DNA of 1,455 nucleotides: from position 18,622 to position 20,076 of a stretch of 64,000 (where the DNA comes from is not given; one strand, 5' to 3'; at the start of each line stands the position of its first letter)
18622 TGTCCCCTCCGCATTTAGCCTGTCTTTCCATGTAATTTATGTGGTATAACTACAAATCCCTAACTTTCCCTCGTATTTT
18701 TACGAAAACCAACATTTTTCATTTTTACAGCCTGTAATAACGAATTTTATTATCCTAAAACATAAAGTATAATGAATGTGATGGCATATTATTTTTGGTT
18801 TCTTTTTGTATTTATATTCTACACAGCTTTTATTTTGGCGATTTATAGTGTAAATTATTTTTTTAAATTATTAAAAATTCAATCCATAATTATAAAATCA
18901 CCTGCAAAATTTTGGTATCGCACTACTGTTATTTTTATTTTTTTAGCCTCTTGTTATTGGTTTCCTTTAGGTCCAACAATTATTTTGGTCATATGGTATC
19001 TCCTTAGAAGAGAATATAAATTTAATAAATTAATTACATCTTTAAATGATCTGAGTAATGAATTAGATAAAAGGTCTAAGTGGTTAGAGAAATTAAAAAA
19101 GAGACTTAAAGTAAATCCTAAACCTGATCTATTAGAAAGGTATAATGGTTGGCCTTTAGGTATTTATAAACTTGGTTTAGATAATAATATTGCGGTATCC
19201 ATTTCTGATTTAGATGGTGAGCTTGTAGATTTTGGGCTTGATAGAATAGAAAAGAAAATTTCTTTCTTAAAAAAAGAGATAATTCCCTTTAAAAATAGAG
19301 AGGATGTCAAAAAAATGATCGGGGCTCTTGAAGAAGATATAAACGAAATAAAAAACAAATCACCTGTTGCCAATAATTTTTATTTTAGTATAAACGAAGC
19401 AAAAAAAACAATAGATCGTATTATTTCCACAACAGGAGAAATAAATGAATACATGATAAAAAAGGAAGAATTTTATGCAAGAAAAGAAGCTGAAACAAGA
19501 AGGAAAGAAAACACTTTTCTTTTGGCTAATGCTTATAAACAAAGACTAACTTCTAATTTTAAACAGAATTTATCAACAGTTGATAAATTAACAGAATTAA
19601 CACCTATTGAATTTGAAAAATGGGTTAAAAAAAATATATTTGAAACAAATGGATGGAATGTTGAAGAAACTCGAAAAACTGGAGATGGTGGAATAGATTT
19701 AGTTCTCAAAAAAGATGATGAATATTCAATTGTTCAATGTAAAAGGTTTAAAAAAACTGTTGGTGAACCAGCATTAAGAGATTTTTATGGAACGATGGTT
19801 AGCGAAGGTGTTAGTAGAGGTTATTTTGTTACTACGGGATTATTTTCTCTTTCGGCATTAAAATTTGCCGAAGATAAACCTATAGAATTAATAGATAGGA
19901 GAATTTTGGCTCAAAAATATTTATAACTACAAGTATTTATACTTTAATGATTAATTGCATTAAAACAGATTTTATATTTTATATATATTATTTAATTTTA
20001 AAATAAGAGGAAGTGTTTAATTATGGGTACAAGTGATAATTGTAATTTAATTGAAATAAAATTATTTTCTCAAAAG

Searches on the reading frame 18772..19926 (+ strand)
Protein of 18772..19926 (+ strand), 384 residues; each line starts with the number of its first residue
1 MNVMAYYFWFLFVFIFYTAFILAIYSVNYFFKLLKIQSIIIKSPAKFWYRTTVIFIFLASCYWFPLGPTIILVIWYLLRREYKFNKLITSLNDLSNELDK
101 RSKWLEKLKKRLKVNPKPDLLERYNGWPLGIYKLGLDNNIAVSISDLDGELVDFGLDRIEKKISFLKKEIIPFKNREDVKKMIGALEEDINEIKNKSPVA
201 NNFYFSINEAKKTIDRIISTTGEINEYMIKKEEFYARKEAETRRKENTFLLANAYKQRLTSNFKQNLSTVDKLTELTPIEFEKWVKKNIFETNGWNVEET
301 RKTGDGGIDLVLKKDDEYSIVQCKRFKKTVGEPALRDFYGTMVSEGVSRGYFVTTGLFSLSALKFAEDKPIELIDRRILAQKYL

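Call 69: search_protein_families(library=pfam, proteins=[window:18772-19926:+], max_evalue=0.00001)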
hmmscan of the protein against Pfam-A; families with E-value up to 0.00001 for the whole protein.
window:18772-19926:+ (384 aa): 3 families
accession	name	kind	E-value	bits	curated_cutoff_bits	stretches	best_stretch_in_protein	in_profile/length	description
PF04471.18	Mrr_cat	-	2.1e-28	99.2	21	1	274-381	2-113/115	Restriction endonuclease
PF22722.2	NA-iREase1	-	1.1e-10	41.9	27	1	287-376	6-101/106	NACHT-associated inactive Restriction Endonuclease 1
PF13156.12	Mrr_cat_2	-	9.8e-09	35.6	22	1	288-375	12-106/127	Restriction endonuclease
